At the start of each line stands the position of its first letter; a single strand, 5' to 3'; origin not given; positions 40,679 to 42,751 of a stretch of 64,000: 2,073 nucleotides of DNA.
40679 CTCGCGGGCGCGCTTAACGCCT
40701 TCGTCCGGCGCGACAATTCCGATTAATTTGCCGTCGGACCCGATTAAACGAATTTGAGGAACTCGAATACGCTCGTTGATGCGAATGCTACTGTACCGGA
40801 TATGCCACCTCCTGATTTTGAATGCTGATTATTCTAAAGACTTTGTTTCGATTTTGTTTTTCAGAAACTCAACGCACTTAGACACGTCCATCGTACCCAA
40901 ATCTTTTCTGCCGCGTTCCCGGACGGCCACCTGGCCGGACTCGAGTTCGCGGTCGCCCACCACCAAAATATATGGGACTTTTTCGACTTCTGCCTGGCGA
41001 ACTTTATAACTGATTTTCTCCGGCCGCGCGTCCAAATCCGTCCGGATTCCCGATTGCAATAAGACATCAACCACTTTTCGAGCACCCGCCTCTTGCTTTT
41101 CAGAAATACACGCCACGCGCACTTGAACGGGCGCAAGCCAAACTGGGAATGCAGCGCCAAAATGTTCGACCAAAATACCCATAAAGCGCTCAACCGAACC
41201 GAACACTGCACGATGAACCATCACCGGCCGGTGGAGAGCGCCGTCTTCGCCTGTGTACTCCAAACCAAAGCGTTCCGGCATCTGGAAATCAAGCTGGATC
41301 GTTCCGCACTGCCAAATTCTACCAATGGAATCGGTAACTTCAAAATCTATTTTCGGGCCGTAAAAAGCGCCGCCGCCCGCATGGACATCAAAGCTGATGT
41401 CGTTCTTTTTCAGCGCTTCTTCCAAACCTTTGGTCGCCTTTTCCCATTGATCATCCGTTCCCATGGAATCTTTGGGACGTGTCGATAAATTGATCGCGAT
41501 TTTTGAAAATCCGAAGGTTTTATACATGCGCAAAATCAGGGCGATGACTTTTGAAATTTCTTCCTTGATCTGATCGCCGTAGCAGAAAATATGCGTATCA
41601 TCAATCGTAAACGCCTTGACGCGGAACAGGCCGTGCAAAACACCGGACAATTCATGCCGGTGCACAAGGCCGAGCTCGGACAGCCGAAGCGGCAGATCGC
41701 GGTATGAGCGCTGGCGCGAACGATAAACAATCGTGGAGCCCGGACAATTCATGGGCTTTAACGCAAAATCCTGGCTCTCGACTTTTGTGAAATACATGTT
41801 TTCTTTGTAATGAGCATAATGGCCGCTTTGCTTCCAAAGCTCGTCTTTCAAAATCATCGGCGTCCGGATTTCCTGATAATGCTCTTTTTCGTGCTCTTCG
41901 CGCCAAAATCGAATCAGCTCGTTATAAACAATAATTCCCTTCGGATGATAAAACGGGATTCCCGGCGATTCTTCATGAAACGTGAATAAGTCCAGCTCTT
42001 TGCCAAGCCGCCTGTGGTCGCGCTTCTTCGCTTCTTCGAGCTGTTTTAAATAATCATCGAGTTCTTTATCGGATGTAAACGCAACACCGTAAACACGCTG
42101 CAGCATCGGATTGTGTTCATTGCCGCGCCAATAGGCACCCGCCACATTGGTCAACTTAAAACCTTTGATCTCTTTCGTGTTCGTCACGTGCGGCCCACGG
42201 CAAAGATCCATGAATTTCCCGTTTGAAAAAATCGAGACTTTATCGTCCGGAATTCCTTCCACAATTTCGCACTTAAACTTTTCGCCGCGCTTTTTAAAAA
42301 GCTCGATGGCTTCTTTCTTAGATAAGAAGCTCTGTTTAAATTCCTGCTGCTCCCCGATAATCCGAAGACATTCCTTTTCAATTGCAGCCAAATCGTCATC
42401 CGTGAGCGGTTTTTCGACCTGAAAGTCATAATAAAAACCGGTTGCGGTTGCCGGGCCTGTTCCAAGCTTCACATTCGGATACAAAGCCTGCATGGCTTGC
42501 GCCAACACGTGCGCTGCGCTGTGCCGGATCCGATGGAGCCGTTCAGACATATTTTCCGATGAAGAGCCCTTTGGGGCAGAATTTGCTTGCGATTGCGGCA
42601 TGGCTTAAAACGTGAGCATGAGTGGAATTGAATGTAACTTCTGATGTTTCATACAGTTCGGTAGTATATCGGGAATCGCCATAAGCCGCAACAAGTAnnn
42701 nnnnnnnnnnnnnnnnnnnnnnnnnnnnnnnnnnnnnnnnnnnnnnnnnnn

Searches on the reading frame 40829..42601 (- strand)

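Call 36: search_protein_families(library=pfam, proteins=[window:40829-42601:-], max_evalue=0.00001)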
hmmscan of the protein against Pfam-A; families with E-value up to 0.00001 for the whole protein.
window:40829-42601:- (590 aa): 3 families
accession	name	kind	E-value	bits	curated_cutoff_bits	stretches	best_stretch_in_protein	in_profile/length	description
PF00587.30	tRNA-synt_2b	-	4.6e-47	160.8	29.3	1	275-481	7-179/179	tRNA synthetase class II core domain (G, H, P, S and T)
PF03129.25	HGTP_anticodon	-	2.5e-22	79.3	21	1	493-582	1-93/94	Anticodon binding domain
PF07973.19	tRNA_SAD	-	3.4e-14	53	24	1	123-171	2-44/44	Threonyl and Alanyl tRNA synthetase second additional domain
